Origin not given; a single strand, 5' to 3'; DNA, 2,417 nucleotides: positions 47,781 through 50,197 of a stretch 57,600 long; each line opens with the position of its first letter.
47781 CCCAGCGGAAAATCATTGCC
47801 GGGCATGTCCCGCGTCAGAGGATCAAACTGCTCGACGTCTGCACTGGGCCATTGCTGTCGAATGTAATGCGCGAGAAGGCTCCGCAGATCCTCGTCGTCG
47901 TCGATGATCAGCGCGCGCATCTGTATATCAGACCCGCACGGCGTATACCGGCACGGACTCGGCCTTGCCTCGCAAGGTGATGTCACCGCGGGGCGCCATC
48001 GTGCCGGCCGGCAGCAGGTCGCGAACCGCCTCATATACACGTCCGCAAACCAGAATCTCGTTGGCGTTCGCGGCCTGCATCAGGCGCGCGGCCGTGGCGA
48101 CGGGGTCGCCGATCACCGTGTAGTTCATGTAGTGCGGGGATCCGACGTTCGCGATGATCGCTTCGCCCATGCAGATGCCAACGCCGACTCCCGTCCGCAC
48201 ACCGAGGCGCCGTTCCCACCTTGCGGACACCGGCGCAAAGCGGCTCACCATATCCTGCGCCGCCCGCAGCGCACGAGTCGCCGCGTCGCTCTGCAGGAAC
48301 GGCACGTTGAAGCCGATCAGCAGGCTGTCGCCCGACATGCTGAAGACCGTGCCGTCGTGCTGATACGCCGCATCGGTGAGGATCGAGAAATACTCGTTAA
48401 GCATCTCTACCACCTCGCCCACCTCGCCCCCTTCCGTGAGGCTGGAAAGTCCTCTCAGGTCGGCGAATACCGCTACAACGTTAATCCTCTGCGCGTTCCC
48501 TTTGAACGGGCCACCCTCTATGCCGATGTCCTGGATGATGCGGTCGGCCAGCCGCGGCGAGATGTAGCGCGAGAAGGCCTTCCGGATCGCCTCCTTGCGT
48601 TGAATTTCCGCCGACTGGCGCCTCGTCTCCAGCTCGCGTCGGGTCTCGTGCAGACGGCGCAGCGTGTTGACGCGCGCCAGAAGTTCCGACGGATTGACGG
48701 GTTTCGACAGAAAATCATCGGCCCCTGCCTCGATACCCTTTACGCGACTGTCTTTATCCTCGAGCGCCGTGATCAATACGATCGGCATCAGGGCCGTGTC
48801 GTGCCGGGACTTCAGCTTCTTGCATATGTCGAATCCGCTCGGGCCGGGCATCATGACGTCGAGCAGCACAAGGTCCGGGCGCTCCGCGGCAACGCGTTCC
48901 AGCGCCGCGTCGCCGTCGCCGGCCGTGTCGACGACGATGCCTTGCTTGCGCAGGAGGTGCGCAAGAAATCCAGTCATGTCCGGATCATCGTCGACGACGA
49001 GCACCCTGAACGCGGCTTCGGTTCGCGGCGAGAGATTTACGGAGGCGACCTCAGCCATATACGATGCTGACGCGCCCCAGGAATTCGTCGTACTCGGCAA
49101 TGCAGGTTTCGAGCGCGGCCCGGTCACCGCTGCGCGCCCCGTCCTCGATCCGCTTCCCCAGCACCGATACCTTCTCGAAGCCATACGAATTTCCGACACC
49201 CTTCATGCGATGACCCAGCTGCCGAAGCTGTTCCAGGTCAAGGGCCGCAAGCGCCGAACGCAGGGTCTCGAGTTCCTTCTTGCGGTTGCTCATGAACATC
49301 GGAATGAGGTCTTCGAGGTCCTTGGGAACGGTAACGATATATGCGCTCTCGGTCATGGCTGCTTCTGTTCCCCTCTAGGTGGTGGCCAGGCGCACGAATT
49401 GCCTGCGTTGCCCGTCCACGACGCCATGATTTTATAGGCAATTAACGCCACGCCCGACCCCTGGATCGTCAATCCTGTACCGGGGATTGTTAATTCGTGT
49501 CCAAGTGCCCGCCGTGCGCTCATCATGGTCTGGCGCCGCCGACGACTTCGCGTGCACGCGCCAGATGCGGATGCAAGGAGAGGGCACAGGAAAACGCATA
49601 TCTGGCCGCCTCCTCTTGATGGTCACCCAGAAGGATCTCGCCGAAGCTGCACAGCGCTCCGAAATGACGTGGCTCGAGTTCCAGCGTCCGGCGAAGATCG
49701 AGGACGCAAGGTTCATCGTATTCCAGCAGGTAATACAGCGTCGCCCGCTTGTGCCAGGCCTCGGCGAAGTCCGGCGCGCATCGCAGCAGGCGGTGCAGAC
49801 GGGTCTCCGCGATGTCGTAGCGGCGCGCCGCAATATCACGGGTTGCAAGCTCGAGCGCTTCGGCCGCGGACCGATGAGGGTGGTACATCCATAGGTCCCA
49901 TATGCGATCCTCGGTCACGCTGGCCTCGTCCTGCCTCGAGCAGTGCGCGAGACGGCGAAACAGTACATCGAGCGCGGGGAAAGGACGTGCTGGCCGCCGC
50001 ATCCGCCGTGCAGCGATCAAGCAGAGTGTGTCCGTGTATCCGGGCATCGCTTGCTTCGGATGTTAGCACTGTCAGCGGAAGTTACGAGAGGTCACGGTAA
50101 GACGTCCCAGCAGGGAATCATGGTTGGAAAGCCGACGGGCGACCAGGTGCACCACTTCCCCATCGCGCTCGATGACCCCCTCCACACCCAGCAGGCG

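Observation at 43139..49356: Candidate undescribed split phosphorelay: PAS-HK and CheY-like REC facing an Hpt / REC-cyclase / REC-Hanks-kinase / degenerate HD-GYP operon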

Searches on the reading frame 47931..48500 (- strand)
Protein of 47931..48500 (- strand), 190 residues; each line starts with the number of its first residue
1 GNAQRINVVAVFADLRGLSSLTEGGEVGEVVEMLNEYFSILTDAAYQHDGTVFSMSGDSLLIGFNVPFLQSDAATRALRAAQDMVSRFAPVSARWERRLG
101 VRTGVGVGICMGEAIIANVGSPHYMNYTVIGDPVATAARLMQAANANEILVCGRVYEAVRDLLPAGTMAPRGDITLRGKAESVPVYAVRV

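Call 41: search_solved_structures(query=window:47931-48500:-, max_evalue=0.001, show_alignments=3)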
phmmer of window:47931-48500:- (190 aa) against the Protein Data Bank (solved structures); distinct sequences matched with E-value up to 0.001: 33.
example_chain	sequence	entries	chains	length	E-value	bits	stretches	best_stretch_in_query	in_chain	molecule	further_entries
2w01_A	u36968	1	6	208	2.1e-19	73.3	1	8-164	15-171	ADENYLATE CYCLASE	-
6fht_A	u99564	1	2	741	7.2e-19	71.5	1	8-164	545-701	Bacteriophytochrome,Adenylate cyclase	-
3r5g_A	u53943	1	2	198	8.4e-19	71.3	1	4-188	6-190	CyaB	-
1wc0_A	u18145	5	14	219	1.4e-14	57.6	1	8-161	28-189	ADENYLATE CYCLASE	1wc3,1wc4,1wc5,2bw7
1wc1_A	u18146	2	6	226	1.5e-14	57.5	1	8-161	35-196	ADENYLATE CYCLASE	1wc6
5mbg_A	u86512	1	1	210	3.1e-14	56.4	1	4-188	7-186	Beta subunit of photoactivated adenylyl cyclase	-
5mbk_A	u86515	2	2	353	8.3e-14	55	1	4-188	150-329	Beta subunit of photoactivated adenylyl cyclase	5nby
5m27_A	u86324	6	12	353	8.3e-14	55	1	4-188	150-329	Beta subunit of photoactivated adenylyl cyclase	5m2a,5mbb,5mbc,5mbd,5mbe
5mbj_A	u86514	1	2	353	8.3e-14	55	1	4-188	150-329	Beta subunit of photoactivated adenylyl cyclase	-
5x4t_A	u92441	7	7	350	4.6e-13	52.6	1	6-188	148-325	Photoactivated adenylyl cyclase | Family 3 adenylate cyclase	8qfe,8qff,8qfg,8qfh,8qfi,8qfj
9f1z_A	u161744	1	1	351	4.7e-13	52.6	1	6-188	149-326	Family 3 adenylate cyclase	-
5x4u_A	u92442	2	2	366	5.2e-13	52.5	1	6-188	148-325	Photoactivated adenylyl cyclase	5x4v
4yus_A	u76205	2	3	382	5.8e-13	52.3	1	6-188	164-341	Family 3 adenylate cyclase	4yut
9f1w_A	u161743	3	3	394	6.2e-13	52.2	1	6-188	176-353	Family 3 adenylate cyclase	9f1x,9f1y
5mbh_A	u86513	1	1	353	1.1e-12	51.4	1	4-188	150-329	Beta subunit of photoactivated adenylyl cyclase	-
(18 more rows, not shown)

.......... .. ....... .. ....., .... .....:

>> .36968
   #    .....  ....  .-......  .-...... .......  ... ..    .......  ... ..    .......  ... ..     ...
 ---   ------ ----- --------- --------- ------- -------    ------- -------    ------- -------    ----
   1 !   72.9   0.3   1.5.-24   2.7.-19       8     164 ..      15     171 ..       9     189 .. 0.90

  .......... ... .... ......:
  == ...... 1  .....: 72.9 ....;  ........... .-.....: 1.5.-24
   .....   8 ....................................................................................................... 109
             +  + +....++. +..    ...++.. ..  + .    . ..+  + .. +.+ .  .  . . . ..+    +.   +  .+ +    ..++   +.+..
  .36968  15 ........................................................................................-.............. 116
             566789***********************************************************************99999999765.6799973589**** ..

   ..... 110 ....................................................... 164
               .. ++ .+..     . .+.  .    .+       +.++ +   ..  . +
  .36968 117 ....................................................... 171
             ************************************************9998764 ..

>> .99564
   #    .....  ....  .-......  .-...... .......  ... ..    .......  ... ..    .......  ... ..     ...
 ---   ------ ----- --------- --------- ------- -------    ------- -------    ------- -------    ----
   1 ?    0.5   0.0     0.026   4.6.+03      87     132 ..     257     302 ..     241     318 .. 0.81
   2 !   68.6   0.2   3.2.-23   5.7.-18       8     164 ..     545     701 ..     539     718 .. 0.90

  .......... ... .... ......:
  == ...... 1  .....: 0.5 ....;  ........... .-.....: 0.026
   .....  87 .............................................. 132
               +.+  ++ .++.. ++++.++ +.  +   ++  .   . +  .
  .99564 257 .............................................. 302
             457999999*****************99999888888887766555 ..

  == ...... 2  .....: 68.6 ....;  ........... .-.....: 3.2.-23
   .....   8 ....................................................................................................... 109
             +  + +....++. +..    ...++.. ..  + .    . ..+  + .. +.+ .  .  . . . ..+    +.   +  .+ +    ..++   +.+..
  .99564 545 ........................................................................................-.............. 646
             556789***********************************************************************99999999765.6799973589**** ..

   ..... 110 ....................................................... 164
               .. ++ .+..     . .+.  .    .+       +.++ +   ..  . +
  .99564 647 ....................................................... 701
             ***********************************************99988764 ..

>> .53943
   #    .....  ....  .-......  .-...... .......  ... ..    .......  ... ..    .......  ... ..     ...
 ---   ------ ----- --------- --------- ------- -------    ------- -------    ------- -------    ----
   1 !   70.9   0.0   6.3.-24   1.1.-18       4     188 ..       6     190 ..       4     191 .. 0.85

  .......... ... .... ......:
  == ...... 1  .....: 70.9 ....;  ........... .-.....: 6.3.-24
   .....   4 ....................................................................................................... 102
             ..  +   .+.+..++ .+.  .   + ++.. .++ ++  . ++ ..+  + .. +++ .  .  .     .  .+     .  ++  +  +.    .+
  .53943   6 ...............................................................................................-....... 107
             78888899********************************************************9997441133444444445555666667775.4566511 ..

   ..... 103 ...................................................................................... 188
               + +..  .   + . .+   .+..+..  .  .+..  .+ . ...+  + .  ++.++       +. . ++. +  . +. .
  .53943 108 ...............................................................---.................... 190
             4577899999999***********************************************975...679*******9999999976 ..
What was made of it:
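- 47928..49058 (-): Receiver fused to a class III nucleotidyl cyclase homology domain, 376 aa. The REC (D23-D25, D67, T97, F116, K119) is intact. In the cyclase domain the metal Asps D200 and D244 are kept, the substrate-specifying Lys is replaced by S240, T314 is kept, the transition-state Asn is replaced by A321, and R325 is kept. Residue mapping against CyaB 3r5g and 2w01 (call 41).
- On Catalytically competent class III adenylate/guanylate cyclase: S240 occupies the Lys/Glu position, as mapped against CyaB (K) and 2w01 (E) in call 41.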

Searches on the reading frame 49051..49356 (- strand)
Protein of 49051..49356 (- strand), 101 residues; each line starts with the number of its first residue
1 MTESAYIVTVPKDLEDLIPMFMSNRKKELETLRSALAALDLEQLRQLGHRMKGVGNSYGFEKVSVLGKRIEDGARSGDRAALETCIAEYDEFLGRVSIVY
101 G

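Call 3: search_protein_families(library=pfam, proteins=[window:49051-49356:-], max_evalue=0.01)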
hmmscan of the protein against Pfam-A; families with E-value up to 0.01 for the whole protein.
window:49051-49356:- (101 aa): 1 family
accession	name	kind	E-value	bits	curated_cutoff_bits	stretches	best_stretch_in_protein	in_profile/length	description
PF01627.28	Hpt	-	2.1e-09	37.9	24.6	1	17-91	2-80/84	Hpt domain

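Call 4: search_protein_families(library=ncbifam, proteins=[window:49051-49356:-], max_evalue=0.01)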
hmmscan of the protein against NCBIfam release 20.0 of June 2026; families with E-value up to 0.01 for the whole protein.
window:49051-49356:- (101 aa): 3 families
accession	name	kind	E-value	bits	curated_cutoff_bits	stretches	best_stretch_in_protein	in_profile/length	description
NF008302.0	PRK11091.1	equivalog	5e-05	21.7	838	1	6-75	674-744/779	aerobic respiration two-component sensor histidine kinase ArcB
TIGR02956.1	TMAO_torS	equivalog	0.0023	16.1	676.5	1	12-78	878-944/967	TMAO reductase system sensor histidine kinase/response regulator TorS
NF007907.0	PRK10618.1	equivalog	0.0057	14.6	634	1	20-94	814-888/893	phosphotransferase RcsD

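Call 56: search_protein_families(library=padloc, proteins=[window:49051-49356:-], max_evalue=0.001)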
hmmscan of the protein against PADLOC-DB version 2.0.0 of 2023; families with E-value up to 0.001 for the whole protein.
window:49051-49356:- (101 aa): 0 families

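Call 69: search_solved_structures(query=window:49054-49356:-, max_evalue=1, show_alignments=1)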
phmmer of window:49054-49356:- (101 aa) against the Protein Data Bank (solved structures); distinct sequences matched with E-value up to 1: 6.
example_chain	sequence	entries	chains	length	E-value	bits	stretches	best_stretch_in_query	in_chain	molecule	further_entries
7c1i_A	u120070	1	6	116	0.00024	24.5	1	16-91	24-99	Histidine kinase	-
1a0b_A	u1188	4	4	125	0.0067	19.9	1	9-83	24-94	AEROBIC RESPIRATION CONTROL SENSOR PROTEIN ARCB | ARCB | HPT DOMAIN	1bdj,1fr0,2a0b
8rqj_B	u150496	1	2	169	0.024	18.1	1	17-64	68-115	HPt domain-containing protein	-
8pbw_B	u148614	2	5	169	0.028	17.9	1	18-64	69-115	HPt domain-containing protein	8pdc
8rqg_B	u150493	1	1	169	0.39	14.2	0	18-64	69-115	Histidine-containing phosphotransfer protein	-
2z6e_A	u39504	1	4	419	0.84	13.1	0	13-43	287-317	Disheveled-associated activator of morphogenesis 1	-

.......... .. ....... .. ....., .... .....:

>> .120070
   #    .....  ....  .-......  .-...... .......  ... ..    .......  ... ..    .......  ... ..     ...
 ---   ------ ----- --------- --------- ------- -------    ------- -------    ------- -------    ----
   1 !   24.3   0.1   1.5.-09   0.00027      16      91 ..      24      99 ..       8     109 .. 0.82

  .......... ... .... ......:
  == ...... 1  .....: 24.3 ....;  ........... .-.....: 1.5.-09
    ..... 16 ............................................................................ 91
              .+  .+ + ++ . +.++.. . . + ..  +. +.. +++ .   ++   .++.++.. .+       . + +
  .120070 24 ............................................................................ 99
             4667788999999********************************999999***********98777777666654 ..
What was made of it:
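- The closest solved Hpt chain by sequence is 7c1i (call 69).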

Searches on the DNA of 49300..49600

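Call 77: search_rna_families(source=window, start=49300, end=49600, threshold=evalue, max_evalue=1)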
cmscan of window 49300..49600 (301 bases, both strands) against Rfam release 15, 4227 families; matches with E-value up to 1: 0.
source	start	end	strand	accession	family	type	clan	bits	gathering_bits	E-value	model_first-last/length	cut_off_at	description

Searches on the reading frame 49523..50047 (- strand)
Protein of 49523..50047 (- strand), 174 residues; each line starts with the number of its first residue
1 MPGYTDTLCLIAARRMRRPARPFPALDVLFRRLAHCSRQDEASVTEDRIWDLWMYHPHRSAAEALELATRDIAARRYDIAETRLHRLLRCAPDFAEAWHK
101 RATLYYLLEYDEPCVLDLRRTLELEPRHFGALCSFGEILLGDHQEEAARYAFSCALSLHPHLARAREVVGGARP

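Call 3: search_protein_families(library=pfam, proteins=[window:49523-50047:-], max_evalue=0.01)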
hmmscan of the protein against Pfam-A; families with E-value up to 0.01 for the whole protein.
window:49523-50047:- (174 aa): 2 families
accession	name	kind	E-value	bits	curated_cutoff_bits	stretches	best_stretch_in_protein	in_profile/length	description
PF13431.12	TPR_17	-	2.3e-06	27.8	24.4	0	87-106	5-24/34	Tetratricopeptide repeat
PF20225.4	DUF6584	-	0.0016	19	27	1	62-110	4-52/171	Family of unknown function (DUF6584)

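Call 4: search_protein_families(library=ncbifam, proteins=[window:49523-50047:-], max_evalue=0.01)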
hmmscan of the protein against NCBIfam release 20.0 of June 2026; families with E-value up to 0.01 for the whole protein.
window:49523-50047:- (174 aa): 3 families
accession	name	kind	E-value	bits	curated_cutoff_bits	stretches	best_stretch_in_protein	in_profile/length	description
TIGR02521.1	type_IV_pilW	equivalog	0.00053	19.6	154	1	57-158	27-128/234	type IV pilus biogenesis/stability protein PilW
TIGR02917.1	PEP_TPR_lipo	equivalog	0.00096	17.1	312.2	1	61-149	159-247/899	XrtA/PEP-CTERM system TPR-repeat protein PrsT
NF040959.1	MamA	equivalog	0.0059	16.1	200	1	71-164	81-174/204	magnetosome protein MamA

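Call 56: search_protein_families(library=padloc, proteins=[window:49523-50047:-], max_evalue=0.001)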
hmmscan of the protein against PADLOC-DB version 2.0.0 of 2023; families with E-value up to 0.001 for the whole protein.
window:49523-50047:- (174 aa): 0 families

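Call 72: search_protein_families(library=pfam, proteins=[window:49523-50047:-], max_evalue=10)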
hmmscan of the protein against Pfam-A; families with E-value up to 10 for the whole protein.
window:49523-50047:- (174 aa): 7 families
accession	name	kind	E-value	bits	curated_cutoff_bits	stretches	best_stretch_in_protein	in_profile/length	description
PF13431.12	TPR_17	-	2.3e-06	27.8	24.4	2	87-106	5-24/34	Tetratricopeptide repeat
PF20225.4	DUF6584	-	0.0016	19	27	1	62-110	4-52/171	Family of unknown function (DUF6584)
PF13428.12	TPR_14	-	0.013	16.6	23.5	1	63-104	3-44/44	Tetratricopeptide repeat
PF07719.23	TPR_2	-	0.039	14.5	27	1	95-128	1-34/34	Tetratricopeptide repeat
PF13432.12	TPR_16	-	0.045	14.7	32.7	1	65-107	1-43/65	Tetratricopeptide repeat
PF00515.34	TPR_1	-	0.2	12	27.8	0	95-127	1-33/34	Tetratricopeptide repeat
PF14559.12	TPR_19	-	0.25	12.2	25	1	54-102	19-66/68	Tetratricopeptide repeat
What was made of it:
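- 49523..50047 (-): Small TPR protein, 174 aa, between dnaE2 and hpt. This is an accessory neighbour. Weak TPR Pfam hits (calls 3, 72).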
